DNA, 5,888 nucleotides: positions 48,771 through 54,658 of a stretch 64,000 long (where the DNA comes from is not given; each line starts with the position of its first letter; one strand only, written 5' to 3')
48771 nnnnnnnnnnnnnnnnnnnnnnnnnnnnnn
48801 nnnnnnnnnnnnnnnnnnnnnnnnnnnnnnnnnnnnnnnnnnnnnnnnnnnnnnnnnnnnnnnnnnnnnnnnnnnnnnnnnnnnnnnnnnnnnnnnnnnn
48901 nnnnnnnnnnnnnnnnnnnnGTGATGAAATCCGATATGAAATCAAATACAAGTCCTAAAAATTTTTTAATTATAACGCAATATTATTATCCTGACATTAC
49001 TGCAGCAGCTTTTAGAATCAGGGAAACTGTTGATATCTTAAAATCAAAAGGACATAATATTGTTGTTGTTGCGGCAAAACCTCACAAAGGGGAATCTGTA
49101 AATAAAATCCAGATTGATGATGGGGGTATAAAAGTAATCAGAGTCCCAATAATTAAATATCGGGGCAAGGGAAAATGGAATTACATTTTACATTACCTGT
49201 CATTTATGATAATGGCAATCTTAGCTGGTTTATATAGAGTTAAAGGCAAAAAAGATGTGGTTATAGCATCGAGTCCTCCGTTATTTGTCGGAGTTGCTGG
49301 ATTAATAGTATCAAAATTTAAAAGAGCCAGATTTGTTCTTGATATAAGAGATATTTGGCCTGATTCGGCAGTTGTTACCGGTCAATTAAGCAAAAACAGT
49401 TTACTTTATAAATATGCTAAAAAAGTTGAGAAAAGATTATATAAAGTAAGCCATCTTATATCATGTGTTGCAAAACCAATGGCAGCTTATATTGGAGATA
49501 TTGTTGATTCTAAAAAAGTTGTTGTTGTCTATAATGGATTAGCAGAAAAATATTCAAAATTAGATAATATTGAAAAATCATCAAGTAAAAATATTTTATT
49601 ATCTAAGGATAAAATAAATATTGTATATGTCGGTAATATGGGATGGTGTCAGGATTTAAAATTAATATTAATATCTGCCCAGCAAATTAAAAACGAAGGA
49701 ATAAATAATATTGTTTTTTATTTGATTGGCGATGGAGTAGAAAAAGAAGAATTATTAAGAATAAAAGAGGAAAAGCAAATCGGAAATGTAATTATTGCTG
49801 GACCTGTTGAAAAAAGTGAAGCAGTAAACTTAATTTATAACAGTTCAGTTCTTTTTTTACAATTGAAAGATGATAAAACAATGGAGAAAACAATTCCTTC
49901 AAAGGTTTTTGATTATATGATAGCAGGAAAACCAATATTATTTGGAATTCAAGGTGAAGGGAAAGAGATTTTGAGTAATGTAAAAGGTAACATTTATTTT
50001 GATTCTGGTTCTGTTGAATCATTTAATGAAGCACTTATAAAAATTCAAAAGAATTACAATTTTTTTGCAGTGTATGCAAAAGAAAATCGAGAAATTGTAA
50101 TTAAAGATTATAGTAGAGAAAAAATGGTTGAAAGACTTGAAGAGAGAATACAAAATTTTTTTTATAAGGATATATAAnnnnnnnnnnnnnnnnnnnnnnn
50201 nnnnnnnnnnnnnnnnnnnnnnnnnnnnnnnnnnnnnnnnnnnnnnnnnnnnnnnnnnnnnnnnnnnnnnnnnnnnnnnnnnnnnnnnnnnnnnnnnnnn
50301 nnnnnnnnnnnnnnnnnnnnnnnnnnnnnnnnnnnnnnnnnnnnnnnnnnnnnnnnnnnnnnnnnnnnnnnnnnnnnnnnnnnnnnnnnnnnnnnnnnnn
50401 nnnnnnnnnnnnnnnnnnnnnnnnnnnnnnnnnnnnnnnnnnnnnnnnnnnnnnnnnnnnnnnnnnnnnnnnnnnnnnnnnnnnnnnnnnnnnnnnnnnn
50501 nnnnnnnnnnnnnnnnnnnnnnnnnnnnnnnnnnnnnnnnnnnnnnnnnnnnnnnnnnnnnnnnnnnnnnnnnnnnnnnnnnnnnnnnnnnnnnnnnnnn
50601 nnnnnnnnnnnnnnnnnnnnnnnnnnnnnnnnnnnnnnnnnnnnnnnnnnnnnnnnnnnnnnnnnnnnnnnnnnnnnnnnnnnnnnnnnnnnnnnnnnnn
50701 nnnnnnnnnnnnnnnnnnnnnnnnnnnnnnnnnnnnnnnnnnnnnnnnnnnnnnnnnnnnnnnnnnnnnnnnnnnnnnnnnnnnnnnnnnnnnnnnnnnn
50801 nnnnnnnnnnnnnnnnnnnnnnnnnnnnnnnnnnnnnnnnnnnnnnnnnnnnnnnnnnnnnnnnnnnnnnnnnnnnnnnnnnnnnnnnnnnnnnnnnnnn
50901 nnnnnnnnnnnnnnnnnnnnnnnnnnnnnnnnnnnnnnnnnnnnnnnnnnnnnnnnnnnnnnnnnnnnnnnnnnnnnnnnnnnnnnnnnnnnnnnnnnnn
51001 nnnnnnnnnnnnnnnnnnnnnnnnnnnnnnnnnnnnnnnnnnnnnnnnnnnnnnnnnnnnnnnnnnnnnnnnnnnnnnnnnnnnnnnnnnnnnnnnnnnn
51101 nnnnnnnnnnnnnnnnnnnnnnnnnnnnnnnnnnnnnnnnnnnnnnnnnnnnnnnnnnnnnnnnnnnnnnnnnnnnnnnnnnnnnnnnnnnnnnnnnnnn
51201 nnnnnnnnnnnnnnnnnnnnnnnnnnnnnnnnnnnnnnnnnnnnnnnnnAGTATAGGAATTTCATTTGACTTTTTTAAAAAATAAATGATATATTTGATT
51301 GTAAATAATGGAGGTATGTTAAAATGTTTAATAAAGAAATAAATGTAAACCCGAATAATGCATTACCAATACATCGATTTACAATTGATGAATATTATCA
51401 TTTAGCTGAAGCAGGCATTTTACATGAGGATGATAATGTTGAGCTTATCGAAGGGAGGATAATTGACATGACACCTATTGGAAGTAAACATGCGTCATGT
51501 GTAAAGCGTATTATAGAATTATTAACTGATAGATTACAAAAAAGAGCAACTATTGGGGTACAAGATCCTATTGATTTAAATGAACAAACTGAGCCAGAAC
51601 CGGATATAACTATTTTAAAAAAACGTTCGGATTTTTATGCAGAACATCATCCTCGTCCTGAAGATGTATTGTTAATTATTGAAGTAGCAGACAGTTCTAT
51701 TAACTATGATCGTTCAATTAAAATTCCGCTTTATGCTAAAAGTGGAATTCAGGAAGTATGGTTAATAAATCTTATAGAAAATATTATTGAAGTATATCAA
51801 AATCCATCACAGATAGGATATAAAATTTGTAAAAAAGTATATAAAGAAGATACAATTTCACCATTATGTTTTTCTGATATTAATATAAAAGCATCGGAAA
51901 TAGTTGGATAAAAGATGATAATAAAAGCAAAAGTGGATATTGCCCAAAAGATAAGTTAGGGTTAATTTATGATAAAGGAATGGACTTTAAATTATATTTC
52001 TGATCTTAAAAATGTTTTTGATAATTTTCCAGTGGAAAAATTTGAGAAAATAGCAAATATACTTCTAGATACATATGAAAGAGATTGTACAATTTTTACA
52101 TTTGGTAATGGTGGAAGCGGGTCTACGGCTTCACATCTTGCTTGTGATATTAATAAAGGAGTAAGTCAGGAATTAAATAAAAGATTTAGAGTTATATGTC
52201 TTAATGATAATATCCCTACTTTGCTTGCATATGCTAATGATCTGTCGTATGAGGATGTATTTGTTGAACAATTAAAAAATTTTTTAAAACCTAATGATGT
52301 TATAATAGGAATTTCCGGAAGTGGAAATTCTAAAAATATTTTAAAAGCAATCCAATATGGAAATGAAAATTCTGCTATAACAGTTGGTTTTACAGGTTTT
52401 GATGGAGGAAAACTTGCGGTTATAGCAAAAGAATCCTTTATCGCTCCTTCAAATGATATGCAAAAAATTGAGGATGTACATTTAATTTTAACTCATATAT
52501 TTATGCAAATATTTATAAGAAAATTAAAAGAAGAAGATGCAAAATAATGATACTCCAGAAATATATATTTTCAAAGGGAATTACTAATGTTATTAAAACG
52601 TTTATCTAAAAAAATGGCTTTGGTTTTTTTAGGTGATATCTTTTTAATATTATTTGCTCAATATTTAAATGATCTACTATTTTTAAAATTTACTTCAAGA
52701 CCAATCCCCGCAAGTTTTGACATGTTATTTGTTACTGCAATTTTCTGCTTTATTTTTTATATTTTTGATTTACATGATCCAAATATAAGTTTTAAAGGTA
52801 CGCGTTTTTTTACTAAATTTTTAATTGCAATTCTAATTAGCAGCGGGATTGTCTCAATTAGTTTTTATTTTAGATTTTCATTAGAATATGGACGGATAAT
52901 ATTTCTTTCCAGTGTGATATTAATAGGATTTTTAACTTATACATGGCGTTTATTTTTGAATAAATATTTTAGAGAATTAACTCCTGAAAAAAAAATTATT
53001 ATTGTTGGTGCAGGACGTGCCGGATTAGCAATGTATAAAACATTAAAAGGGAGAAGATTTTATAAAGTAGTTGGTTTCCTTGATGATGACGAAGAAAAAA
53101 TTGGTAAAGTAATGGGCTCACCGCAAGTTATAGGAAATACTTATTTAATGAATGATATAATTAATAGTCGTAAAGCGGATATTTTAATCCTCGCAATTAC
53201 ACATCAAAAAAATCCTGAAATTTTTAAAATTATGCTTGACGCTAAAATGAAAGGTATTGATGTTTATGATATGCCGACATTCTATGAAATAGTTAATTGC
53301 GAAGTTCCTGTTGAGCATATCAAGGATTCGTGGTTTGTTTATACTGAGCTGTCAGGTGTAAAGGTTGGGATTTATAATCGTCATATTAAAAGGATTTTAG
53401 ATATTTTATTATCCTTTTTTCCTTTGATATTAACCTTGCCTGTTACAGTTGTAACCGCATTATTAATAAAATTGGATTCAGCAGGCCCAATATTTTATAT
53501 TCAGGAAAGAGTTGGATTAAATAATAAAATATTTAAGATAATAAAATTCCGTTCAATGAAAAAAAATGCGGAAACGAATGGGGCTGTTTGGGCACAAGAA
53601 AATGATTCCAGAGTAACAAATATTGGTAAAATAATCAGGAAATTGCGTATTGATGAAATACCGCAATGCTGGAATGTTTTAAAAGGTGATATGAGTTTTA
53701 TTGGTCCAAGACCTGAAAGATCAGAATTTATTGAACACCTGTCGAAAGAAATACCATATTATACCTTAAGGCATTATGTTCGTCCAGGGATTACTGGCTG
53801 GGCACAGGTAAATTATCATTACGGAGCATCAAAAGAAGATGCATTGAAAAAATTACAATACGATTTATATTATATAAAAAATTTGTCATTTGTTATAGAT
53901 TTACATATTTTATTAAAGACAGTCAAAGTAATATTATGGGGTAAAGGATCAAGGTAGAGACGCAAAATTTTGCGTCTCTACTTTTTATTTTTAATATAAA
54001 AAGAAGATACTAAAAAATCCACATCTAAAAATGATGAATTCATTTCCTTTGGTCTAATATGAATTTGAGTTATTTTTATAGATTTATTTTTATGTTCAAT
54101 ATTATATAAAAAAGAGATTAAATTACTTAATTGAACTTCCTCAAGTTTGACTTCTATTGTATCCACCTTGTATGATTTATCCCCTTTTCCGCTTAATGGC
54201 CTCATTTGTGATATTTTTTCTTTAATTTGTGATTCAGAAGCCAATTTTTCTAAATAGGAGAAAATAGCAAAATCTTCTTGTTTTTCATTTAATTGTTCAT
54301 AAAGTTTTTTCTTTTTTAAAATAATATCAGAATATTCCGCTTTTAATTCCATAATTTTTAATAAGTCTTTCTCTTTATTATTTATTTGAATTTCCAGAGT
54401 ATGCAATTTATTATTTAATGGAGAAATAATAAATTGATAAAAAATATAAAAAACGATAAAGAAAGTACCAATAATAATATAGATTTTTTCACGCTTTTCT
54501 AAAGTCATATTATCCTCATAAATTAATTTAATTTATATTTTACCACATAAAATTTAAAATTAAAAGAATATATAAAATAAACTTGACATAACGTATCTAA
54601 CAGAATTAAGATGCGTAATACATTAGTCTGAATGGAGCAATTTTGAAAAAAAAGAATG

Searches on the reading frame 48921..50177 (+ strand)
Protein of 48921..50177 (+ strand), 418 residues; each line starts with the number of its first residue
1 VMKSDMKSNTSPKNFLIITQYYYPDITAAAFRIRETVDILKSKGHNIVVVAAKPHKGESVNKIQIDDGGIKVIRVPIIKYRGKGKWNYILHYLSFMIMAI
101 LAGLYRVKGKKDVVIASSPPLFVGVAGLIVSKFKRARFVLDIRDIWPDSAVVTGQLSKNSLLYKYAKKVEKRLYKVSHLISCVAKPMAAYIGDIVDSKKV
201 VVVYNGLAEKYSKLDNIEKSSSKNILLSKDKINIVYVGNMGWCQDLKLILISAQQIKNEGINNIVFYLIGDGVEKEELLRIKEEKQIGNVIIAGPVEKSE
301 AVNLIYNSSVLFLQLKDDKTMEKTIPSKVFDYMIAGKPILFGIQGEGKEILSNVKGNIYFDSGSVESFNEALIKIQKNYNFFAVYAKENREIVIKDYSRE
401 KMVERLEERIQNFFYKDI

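Call 9: search_protein_families(library=pfam, proteins=[window:48921-50177:+], max_evalue=0.001)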
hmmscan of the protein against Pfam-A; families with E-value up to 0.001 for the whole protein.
window:48921-50177:+ (418 aa): 4 families
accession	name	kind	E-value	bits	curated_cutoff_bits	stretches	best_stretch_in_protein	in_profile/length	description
PF13692.12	Glyco_trans_1_4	-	5.1e-11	43.4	27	1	233-377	3-141/142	Glycosyl transferases group 1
PF00534.26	Glycos_transf_1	-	5.3e-11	42.8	26.4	1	223-384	7-164/172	Glycosyl transferases group 1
PF13579.12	Glyco_trans_4_4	-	1.2e-09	39.1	29.7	1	30-206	4-158/158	Glycosyl transferase 4-like domain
PF13439.12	Glyco_transf_4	-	4.5e-09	37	28.5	1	33-207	8-166/170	Glycosyltransferase Family 4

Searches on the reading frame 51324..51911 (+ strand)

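Call 9: search_protein_families(library=pfam, proteins=[window:51324-51911:+], max_evalue=0.001)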
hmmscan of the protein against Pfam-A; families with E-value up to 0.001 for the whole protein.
window:51324-51911:+ (195 aa): 1 family
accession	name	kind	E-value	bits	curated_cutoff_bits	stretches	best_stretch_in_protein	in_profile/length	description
PF05685.18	Uma2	-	1.2e-30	106.7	27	1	22-186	2-167/172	Putative restriction endonuclease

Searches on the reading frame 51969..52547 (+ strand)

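Call 9: search_protein_families(library=pfam, proteins=[window:51969-52547:+], max_evalue=0.001)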
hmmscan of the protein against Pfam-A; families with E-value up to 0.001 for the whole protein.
window:51969-52547:+ (192 aa): 2 families
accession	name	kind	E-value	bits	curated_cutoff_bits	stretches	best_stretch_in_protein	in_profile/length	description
PF13580.11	SIS_2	-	4.1e-16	59.7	27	1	9-143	2-138/138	SIS domain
PF01380.27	SIS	-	5.7e-07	29.8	25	1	98-161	43-106/131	SIS domain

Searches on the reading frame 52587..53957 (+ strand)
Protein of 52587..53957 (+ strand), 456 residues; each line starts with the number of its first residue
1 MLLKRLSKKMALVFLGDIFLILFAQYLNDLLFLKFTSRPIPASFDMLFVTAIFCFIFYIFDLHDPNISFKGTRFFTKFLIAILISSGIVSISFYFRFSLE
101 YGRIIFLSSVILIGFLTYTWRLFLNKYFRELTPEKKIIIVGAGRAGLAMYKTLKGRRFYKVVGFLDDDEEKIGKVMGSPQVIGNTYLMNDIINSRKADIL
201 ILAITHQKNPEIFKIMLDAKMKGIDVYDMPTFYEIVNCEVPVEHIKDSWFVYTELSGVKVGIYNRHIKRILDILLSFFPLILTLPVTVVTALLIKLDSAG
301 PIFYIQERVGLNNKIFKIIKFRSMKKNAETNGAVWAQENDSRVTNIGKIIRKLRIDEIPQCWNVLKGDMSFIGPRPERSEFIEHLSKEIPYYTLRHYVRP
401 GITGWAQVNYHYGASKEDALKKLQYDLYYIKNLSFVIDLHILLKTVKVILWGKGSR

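Call 9: search_protein_families(library=pfam, proteins=[window:52587-53957:+], max_evalue=0.001)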
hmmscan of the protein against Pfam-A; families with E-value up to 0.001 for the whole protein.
window:52587-53957:+ (456 aa): 4 families
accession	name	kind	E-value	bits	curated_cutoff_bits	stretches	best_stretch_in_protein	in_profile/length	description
PF02397.22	Bac_transf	-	9.4e-70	234.2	27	1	268-450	1-178/179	Bacterial sugar transferase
PF13727.12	CoA_binding_3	-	3.8e-06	27.5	25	1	75-230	18-175/175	CoA-binding domain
PF17836.7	PglD_N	-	0.00029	21.8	23.4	1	136-204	1-65/78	PglD N-terminal domain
PF01408.29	GFO_IDH_MocA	-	0.00064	20.8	24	0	136-221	2-87/120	Oxidoreductase family, NAD-binding Rossmann fold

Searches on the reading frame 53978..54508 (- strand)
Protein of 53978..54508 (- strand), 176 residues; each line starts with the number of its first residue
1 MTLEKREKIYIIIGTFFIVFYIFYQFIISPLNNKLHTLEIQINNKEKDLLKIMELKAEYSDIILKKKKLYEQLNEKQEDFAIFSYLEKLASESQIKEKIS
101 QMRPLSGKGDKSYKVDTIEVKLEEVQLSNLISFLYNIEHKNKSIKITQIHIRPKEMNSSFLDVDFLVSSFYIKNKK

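Call 9: search_protein_families(library=pfam, proteins=[window:53978-54508:-], max_evalue=0.001)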
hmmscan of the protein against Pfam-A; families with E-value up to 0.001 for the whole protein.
window:53978-54508:- (176 aa): 1 family
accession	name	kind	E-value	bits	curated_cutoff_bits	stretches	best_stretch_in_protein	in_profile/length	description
PF04612.17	T2SSM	-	1.6e-08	35.3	27.8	1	3-155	11-145/160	Type II secretion system (T2SS), protein M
